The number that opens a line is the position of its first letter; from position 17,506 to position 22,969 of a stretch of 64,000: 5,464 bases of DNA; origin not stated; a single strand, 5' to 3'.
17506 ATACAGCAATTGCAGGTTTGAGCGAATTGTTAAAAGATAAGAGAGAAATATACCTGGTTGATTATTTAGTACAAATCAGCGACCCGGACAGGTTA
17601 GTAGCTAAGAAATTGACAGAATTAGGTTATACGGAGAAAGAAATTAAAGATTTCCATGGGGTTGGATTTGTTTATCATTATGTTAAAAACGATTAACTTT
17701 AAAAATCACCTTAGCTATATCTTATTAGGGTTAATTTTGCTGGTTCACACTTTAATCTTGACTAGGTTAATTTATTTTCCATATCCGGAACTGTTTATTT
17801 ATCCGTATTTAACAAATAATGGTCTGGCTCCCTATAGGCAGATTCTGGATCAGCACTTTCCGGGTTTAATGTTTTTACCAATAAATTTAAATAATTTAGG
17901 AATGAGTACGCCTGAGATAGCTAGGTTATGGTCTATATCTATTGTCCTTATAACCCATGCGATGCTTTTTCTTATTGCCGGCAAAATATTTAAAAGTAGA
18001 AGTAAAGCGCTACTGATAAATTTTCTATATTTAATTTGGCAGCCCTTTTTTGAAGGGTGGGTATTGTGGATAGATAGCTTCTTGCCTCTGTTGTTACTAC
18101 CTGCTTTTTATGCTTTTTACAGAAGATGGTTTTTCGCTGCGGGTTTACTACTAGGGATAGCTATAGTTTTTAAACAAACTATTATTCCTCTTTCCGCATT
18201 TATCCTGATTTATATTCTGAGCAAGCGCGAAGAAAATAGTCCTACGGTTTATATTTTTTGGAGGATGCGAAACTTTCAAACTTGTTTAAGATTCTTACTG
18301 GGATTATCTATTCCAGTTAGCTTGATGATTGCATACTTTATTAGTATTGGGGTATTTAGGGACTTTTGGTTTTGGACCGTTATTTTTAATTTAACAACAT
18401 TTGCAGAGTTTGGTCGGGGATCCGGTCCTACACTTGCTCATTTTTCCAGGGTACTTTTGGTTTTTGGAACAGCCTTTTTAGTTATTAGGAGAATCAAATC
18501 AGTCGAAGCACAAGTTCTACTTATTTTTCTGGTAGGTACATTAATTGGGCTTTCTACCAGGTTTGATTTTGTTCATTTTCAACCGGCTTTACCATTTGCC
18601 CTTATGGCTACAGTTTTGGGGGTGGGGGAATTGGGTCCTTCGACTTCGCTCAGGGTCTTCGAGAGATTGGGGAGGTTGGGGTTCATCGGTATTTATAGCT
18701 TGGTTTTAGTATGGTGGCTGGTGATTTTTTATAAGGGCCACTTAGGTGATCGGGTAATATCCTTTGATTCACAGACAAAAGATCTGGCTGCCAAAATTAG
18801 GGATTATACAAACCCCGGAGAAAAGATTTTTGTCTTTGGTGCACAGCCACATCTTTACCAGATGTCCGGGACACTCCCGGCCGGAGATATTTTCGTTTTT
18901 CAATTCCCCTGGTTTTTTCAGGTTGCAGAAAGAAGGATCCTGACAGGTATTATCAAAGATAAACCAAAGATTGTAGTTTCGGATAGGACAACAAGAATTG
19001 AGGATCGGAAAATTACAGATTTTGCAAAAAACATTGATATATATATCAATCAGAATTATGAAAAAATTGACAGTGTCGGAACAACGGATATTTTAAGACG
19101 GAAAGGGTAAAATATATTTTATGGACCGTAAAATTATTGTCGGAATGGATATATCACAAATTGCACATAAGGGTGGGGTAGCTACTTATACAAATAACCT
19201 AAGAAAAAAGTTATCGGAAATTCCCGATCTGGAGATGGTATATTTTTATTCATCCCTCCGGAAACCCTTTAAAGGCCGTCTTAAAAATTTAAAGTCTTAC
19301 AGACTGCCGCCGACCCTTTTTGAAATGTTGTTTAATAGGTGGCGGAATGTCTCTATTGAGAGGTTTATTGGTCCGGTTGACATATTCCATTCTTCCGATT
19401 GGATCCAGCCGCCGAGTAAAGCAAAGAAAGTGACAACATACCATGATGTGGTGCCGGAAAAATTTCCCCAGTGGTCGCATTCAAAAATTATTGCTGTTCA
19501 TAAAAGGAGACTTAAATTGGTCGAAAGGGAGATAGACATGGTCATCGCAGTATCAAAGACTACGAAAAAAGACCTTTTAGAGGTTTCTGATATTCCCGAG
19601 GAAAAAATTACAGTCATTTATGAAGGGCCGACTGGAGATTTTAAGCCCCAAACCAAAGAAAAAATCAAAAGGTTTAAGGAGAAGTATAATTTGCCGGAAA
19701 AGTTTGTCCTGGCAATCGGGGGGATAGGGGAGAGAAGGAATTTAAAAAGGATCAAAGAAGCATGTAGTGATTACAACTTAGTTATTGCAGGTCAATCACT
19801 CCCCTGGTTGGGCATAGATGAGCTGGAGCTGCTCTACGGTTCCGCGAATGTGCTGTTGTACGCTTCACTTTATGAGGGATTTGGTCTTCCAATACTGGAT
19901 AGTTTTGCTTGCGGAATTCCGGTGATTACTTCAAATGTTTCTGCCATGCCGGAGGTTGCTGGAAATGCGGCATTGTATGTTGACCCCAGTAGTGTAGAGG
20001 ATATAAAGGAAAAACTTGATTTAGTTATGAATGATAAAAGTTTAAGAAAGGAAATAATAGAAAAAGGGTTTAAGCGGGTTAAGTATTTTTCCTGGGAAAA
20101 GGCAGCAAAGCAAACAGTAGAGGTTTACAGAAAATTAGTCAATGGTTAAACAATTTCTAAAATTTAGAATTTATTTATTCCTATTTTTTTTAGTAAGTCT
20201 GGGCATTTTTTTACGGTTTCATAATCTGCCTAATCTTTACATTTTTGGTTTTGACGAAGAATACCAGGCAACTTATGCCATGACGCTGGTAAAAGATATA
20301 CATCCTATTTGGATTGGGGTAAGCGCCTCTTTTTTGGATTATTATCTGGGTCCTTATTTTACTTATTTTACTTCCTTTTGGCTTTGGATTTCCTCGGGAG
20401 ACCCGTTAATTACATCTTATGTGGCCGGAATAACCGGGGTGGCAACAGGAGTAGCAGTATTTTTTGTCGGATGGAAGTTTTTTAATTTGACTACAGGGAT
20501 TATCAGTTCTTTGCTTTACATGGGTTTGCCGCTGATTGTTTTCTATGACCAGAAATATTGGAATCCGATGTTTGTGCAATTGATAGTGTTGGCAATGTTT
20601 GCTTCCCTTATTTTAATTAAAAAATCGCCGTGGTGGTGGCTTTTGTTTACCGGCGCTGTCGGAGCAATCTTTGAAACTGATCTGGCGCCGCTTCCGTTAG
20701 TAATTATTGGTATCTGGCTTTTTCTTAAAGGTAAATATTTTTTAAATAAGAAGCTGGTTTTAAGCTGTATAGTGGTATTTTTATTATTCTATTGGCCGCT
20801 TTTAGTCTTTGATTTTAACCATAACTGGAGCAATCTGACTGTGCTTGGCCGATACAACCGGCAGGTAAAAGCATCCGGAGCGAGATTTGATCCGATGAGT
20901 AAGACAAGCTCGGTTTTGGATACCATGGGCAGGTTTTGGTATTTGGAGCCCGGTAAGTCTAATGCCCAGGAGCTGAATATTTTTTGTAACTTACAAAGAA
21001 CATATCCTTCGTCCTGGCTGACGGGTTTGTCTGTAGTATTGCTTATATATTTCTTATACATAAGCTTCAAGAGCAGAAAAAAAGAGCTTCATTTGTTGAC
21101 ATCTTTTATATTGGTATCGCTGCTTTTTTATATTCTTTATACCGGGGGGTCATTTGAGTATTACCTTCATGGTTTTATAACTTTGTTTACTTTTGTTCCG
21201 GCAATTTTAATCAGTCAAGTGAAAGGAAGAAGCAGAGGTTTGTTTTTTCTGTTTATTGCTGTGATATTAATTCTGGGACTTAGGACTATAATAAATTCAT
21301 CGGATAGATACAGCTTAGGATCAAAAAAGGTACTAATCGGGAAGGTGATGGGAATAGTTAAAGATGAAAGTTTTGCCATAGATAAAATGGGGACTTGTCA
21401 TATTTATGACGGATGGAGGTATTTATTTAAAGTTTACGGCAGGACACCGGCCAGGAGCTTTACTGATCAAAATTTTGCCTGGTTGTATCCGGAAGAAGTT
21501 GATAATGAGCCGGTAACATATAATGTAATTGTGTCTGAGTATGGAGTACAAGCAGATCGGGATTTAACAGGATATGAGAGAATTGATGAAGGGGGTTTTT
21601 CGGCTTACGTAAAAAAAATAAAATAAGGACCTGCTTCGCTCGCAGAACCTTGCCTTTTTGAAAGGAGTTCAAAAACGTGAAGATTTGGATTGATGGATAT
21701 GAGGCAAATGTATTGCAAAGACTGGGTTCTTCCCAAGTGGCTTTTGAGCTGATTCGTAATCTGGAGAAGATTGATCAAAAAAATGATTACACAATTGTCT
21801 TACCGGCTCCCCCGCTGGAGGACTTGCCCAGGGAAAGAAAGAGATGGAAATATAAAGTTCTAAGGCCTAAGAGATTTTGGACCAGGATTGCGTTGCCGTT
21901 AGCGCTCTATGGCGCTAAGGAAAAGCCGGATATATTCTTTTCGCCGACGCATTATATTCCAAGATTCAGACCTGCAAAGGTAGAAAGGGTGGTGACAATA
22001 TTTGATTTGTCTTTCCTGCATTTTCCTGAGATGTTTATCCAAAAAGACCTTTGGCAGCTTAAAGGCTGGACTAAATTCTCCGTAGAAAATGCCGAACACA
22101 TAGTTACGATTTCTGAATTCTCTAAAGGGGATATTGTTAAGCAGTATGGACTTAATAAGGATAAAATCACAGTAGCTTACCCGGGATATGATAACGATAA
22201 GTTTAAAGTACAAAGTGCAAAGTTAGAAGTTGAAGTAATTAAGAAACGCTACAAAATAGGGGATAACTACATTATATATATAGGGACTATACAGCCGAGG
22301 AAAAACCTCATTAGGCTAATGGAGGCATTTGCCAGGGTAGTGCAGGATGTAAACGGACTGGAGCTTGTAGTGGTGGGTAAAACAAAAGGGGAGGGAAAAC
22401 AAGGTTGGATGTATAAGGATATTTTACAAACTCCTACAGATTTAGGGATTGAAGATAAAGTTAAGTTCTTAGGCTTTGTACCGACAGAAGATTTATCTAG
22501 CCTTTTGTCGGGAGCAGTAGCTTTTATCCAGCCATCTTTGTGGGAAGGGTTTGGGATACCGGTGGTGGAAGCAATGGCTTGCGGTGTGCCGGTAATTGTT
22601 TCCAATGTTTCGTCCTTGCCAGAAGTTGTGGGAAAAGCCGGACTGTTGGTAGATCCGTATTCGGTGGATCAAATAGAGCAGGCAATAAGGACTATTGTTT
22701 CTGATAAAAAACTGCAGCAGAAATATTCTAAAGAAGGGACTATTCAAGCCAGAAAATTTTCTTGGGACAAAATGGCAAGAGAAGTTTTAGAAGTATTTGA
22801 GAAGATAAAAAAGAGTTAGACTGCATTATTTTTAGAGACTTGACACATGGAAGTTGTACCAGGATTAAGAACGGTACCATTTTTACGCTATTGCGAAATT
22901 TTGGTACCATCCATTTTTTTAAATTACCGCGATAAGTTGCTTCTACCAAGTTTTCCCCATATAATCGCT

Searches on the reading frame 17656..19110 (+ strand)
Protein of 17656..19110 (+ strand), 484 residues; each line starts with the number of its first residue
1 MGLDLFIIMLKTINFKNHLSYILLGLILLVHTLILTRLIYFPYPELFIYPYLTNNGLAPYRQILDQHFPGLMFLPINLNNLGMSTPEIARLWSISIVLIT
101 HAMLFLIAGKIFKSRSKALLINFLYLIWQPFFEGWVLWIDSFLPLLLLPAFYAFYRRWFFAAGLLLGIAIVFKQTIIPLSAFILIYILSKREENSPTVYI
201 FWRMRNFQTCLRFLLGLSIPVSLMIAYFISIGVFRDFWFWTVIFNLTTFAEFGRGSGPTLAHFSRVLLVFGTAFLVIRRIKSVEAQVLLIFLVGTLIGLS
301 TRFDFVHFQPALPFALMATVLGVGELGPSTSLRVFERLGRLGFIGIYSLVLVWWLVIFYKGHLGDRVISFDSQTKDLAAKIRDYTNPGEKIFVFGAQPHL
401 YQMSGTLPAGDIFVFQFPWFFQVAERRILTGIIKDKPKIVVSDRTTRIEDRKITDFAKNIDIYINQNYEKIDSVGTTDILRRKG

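Call 25: search_protein_families(library=pfam, proteins=[window:17656-19110:+], max_evalue=0.01)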
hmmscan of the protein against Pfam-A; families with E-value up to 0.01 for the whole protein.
window:17656-19110:+ (484 aa): 1 family
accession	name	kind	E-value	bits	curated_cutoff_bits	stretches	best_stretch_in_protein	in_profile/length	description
PF13231.12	PMT_2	-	0.00011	22.9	26.1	1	87-191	22-133/160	Dolichyl-phosphate-mannose-protein mannosyltransferase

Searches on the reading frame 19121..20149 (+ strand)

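Call 25: search_protein_families(library=pfam, proteins=[window:19121-20149:+], max_evalue=0.01)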
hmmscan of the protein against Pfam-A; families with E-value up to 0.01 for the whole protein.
window:19121-20149:+ (342 aa): 6 families
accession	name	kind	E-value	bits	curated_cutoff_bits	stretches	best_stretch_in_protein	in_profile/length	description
PF00534.26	Glycos_transf_1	-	8.1e-22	78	26.4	1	182-318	34-171/172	Glycosyl transferases group 1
PF13692.12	Glyco_trans_1_4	-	8.6e-15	55.7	27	1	182-305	24-142/142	Glycosyl transferases group 1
PF13439.12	Glyco_transf_4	-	4.5e-14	53.3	28.5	1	18-169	2-165/170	Glycosyltransferase Family 4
PF13524.12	Glyco_trans_1_2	-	7.8e-06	26.3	25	1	216-331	13-141/144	Glycosyl transferase-like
PF20706.3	GT4-conflict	-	0.00037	20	26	1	233-274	273-314/385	Family 4 Glycosyltransferase in conflict systems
PF01471.23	PG_binding_1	-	0.0074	16.9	23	0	169-192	21-44/57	Putative peptidoglycan binding domain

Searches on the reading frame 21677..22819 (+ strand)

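Call 46: search_protein_families(library=pfam, proteins=[window:21677-22819:+], max_evalue=0.0001)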
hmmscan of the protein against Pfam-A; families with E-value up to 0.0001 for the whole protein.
window:21677-22819:+ (380 aa): 5 families
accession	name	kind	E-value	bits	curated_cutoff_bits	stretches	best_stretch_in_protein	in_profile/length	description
PF00534.26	Glycos_transf_1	-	8e-41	139.9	26.4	1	194-354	11-169/172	Glycosyl transferases group 1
PF13692.12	Glyco_trans_1_4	-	3.5e-32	112.1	27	1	197-343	2-142/142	Glycosyl transferases group 1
PF13439.12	Glyco_transf_4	-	2e-10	41.4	28.5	1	17-174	3-169/170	Glycosyltransferase Family 4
PF20706.3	GT4-conflict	-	2e-10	40.7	26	1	206-335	209-328/385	Family 4 Glycosyltransferase in conflict systems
PF13524.12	Glyco_trans_1_2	-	2.4e-07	31.3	25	1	220-371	7-143/144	Glycosyl transferase-like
